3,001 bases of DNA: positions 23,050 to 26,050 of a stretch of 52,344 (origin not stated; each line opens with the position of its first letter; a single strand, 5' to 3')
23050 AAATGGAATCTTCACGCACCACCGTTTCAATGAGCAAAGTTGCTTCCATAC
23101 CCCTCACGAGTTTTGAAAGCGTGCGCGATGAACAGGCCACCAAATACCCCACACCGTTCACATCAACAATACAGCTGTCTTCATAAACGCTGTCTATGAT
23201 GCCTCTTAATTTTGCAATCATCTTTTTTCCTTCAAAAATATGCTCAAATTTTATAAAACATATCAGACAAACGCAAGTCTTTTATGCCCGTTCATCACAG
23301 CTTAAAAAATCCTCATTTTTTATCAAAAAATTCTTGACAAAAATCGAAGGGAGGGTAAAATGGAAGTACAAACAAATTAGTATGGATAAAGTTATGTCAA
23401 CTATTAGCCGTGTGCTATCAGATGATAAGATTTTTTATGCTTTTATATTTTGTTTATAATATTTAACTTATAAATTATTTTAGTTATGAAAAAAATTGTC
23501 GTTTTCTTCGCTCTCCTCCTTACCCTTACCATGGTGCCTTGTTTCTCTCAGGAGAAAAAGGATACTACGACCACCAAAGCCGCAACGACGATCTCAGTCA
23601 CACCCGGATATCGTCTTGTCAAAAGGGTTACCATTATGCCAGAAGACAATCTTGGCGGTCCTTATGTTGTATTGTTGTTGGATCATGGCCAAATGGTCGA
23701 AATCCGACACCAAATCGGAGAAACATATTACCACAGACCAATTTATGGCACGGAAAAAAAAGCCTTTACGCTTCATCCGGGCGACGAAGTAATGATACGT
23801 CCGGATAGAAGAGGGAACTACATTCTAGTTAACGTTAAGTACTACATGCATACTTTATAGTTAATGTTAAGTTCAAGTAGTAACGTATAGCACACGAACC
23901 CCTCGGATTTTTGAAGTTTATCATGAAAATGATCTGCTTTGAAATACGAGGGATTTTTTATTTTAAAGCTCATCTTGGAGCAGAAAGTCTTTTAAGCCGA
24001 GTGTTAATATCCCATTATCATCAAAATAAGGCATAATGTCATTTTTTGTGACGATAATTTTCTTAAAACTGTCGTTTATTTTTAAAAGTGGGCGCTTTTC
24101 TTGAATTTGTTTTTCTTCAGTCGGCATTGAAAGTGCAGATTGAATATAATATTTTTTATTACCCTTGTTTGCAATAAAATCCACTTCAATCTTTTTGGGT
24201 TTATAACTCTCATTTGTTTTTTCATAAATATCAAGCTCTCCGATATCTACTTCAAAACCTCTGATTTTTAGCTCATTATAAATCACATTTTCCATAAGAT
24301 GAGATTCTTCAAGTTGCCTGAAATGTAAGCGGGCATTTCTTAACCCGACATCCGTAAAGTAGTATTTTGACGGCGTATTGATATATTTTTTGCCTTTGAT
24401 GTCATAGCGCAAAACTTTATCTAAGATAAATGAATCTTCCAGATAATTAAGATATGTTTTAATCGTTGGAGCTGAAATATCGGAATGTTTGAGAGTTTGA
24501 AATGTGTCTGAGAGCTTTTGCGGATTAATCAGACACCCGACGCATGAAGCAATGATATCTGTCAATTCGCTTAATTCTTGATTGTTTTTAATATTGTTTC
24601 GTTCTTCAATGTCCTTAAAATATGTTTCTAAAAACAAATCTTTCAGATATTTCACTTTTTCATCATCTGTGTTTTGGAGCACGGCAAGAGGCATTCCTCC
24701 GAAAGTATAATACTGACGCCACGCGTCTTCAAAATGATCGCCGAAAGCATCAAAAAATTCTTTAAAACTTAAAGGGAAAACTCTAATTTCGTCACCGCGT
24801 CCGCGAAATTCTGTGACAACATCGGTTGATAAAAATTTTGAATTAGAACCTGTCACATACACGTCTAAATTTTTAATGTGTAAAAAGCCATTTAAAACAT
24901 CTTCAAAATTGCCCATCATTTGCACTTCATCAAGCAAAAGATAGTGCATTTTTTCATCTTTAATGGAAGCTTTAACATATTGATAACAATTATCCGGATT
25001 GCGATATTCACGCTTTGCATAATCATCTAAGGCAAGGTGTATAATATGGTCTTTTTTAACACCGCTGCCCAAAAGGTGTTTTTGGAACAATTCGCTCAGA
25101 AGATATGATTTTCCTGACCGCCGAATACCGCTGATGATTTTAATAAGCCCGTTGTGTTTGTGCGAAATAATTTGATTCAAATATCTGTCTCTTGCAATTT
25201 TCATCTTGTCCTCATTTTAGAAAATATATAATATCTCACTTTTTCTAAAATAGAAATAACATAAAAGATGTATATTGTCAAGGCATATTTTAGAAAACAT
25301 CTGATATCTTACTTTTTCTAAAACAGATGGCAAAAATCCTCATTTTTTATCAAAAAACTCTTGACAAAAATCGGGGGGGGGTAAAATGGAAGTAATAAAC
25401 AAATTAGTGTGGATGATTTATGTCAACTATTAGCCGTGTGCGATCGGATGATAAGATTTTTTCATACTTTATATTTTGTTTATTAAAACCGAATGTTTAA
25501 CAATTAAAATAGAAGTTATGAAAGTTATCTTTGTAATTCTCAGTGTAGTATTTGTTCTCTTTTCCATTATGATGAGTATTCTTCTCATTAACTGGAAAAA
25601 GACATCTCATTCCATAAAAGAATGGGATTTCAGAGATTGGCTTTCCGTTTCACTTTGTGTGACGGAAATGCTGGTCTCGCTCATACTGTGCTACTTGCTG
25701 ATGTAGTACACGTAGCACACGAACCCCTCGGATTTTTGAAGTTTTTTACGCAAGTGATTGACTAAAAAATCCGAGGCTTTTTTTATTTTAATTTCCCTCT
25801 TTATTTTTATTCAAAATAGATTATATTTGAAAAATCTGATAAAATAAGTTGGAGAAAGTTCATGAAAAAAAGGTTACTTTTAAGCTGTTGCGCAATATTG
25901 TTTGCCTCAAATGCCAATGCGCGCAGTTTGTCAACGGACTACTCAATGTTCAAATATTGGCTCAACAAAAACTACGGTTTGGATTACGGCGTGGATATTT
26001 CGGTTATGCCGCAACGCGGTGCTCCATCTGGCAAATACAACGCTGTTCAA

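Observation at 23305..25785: Duplicated expression cassette with conserved 5' and 3' flanks and unrelated cargo ORFs, bracketing a DUF4143 ATPase gene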

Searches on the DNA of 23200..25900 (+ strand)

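Call 5: search_rna_families(source=window, start=23200, end=25900, threshold=evalue, max_evalue=10, show_alignments=4)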
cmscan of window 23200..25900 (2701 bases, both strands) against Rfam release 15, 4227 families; matches with E-value up to 10: 6.
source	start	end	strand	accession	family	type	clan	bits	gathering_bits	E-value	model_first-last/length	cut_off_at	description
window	24032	24099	+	RF00650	mir-153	Gene; miRNA;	-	21.9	54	0.74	1-73/73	no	mir-153 microRNA precursor family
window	24117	24178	-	RF02037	IMES-4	Gene;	-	18.7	48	7.9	1-80/80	no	IMES-4 RNA motif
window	25210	25255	-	RF00979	mir-553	Gene; miRNA;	-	18.1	82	6.6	1-62/62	no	mir-553 microRNA precursor family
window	24863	24957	-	RF02120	FTX_2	Gene; lncRNA;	-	16.7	48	5.4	1-97/97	no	FTX transcript, XIST regulator conserved region 2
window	24634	24670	-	RF00095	snoPyro_CD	Gene; snRNA; snoRNA; CD-box;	CL00132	15.3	45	8.8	1-58/58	no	Pyrococcus C/D box small nucleolar RNA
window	25525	25684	+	RF00004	U2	Gene; snRNA; splicing;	CL00006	14.4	46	8.5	1-192/192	no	U2 spliceosomal RNA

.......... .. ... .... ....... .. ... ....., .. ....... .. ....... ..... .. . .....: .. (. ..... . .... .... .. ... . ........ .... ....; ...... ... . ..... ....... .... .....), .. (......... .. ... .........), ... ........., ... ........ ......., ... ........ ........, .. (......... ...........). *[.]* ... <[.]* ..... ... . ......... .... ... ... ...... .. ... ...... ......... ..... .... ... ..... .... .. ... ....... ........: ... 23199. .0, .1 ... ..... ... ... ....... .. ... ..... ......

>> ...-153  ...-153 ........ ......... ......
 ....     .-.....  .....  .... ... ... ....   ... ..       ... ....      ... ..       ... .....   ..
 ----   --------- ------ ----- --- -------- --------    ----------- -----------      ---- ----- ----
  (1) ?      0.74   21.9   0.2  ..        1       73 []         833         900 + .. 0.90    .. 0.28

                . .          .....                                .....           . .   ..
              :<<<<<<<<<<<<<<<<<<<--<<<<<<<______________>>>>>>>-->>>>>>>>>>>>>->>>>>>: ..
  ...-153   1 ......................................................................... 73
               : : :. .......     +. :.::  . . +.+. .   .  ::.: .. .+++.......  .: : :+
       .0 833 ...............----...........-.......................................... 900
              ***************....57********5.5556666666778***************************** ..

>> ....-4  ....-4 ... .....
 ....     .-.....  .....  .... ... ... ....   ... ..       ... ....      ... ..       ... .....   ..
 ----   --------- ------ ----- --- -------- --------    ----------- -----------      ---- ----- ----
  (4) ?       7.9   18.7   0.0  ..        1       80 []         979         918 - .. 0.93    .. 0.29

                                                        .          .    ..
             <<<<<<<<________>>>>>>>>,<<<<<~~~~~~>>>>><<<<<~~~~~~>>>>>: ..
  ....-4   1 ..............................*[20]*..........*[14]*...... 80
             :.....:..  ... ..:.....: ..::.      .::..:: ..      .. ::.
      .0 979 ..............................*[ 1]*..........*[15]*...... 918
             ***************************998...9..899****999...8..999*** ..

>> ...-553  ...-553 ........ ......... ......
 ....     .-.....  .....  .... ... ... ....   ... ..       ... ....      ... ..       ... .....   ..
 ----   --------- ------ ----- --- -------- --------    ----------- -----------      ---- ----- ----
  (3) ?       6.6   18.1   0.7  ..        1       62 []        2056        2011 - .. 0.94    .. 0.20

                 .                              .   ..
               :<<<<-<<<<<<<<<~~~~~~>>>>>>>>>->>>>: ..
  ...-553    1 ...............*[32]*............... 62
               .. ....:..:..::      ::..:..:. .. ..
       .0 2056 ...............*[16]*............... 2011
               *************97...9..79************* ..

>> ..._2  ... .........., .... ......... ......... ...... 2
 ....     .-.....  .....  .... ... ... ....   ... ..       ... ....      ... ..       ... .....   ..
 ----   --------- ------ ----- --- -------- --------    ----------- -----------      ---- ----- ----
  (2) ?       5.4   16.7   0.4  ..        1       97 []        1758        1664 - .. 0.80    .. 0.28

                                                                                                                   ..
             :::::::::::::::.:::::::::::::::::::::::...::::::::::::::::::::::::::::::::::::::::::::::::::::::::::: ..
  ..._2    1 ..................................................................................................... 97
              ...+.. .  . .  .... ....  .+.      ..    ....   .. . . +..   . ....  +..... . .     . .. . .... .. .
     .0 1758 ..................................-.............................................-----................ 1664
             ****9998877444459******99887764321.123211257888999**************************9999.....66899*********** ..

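Call 73: search_dna_similar(query=window:23290-25800:+, collection=phages, mode=distant, max_rows=5)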
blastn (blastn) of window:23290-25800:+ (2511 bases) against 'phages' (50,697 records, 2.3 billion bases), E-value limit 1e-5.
No match.

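Call 74: search_dna_similar(query=window:23290-25800:+, collection=plasmids, mode=distant, max_rows=5)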
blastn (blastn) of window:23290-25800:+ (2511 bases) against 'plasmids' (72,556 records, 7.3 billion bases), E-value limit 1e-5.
Records with a match: 3; places in all: 3; records where one place covers at least 80% of the query: 0.
Best place of each record, by identity: 60-80% 3.
By first word of the organism name: Roseburia 1; Fusobacterium 1; Butyricicoccus 1.
By predicted mobility (MOB-suite, as given by PLSDB): non-mobilizable 3.
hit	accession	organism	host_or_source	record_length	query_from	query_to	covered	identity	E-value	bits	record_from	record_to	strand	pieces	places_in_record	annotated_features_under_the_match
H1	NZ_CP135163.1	Roseburia sp. 831b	Sus scrofa domesticus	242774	956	1708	30%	63.7%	3e-12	83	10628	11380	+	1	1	ATP-binding protein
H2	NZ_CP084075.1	Fusobacterium vincentii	-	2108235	846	1376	21%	65.6%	7e-20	108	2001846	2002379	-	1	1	none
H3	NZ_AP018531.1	Butyricicoccus sp. GAM44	Homo sapiens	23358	1497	1654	6%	70.9%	3e-11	79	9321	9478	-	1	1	ATP-binding protein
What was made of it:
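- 23963..25204 (-): AAA_14 + DUF4143 ATPase, a candidate phage-defence gene (PADLOC PDC-S01). It is a separate insertion at the junction between the cassettes. Its only nucleotide matches are to Firmicutes/Fusobacterium 'ATP-binding protein' genes (call 74).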
